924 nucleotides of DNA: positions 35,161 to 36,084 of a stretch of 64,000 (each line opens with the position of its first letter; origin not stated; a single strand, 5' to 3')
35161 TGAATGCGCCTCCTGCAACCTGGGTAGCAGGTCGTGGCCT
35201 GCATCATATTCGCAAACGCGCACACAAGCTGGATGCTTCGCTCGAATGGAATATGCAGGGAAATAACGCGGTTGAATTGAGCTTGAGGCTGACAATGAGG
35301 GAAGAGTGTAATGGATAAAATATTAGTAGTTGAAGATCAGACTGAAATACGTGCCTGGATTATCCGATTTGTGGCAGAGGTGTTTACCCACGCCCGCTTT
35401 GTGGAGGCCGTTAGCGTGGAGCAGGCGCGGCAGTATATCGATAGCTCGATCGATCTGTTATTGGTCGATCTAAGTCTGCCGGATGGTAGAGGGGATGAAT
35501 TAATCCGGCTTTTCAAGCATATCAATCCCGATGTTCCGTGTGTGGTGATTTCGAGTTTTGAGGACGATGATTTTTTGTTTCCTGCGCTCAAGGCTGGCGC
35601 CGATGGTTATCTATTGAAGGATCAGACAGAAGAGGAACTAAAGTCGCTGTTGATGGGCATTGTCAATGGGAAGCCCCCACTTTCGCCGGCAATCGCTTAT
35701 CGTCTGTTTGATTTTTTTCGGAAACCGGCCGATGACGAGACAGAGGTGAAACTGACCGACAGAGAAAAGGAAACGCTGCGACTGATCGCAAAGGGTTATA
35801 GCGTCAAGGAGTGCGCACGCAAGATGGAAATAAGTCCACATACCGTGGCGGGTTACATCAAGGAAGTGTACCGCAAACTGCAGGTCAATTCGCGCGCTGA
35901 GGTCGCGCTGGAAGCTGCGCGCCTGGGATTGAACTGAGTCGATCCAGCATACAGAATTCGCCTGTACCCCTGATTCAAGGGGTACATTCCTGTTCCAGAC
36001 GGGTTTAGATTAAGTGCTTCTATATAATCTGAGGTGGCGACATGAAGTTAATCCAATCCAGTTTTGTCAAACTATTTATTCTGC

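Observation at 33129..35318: Membrane sensor histidine kinase interrupted by a single in-frame TGA (fission, pseudogene or recoding)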

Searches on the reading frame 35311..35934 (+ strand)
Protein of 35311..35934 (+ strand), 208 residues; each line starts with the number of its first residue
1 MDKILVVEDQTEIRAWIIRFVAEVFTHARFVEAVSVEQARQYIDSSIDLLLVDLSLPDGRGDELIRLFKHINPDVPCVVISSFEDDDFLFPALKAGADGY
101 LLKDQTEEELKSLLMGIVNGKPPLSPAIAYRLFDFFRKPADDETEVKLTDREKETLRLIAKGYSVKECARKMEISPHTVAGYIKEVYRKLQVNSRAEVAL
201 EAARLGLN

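Call 4: search_protein_families(library=pfam, proteins=[window:35311-35934:+], max_evalue=0.1)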
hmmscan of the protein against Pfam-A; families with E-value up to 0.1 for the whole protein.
window:35311-35934:+ (208 aa): 14 families
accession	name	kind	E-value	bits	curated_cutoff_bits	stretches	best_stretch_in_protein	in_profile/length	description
PF00072.30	Response_reg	-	5.4e-17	62.4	30.2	1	4-113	1-109/111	Response regulator receiver domain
PF00196.25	GerE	-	1.6e-16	60.1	23.5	1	147-200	2-55/57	Bacterial regulatory proteins, luxR family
PF08281.18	Sigma70_r4_2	-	0.00017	21.6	25.7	1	147-190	10-54/54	Sigma-70, region 4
PF14493.12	HTH_40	-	0.00031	21.4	27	1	153-193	3-44/89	Helix-turn-helix domain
PF13518.12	HTH_28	-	0.00043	20.8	25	1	155-184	5-34/52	Helix-turn-helix domain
PF13551.12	HTH_29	-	0.0063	17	28.1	1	154-185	3-35/64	Winged helix-turn helix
PF01527.26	HTH_Tnp_1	-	0.0094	16.6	24.1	1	157-195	17-57/75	Transposase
PF13384.12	HTH_23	-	0.0097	16.2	24.6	1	155-184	10-39/50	Homeodomain-like domain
PF13936.12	HTH_38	-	0.018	15.2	27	1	150-180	7-38/44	Helix-turn-helix domain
PF02001.22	DUF134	-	0.021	15.8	27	1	137-190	23-78/98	Protein of unknown function DUF134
PF06056.18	Terminase_5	-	0.025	14.9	20.3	1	161-184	12-35/58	Putative ATPase subunit of terminase (gpP-like)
PF01381.28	HTH_3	-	0.037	14.5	23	0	156-185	4-32/55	Helix-turn-helix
PF02796.21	HTH_7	-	0.052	14.1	23.8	0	154-179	13-38/45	Helix-turn-helix domain of resolvase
PF04967.18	HTH_10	-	0.092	13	23.1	0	161-190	22-51/53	HTH DNA binding domain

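Call 33: search_protein_families(library=ncbifam, proteins=[window:35311-35934:+], max_evalue=0.01)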
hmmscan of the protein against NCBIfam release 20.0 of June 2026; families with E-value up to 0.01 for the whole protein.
window:35311-35934:+ (208 aa): 88 families (the best 25 are shown)
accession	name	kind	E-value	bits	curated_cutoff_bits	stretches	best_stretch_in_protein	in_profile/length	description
NF007935.0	PRK10651.1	equivalog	2.7e-29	101.9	250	1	3-200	8-208/216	two-component system response regulator NarL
NF047785.1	respo_reg_MadR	equivalog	3.1e-25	88.8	300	1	3-207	2-208/209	MadR family response regulator transcription factor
NF052445.1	RespRegMctR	equivalog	4.3e-23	81.8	300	1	4-198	4-195/205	two-component system response regulator MctR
NF007018.1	PRK09483.1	equivalog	7.2e-22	78.1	280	1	3-207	3-208/217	UvrY/SirA/GacA family response regulator transcription factor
NF011896.0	PRK15369.1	equivalog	9.3e-22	77.7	242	1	3-208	5-210/211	two component system response regulator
NF007708.0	PRK10403.1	equivalog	9.8e-17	61.1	343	1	4-197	9-203/215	nitrate/nitrite response regulator protein NarP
NF007403.0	PRK09935.1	equivalog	4.4e-14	52.6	271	1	44-198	47-200/210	fimbria biosynthesis transcriptional regulator FimZ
NF041830.1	RR_TF_ErdR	exception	9.7e-14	51.6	390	1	4-201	4-204/213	response regulator transcription factor ErdR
NF007685.0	PRK10360.1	equivalog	1.8e-13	50.8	258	1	45-199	46-189/196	response regulator transcription factor UhpA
NF006900.1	PRK09390.1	equivalog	3.4e-12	46.3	255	1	3-198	6-193/203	response regulator FixJ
NF047654.1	DiguCycDgcRLepto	equivalog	4.9e-12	45.4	500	1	2-111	3-113/295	diguanylate cyclase DgcR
NF008098.0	PRK10840.1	equivalog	3.1e-11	43.2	235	1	47-194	50-197/216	response regulator transcription factor RcsB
NF007820.0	PRK10529.1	equivalog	3e-10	39.9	325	1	2-112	2-110/225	two-component system response regulator KdpE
TIGR03020.2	EpsA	equivalog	1.1e-09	38.3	170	1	137-198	179-241/247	XrtB/PEP-CTERM-associated transcriptional regulator EpsA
NF051850.1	RespRegRprY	equivalog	1.1e-09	38.1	370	1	3-160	6-169/234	response regulator transcription factor RprY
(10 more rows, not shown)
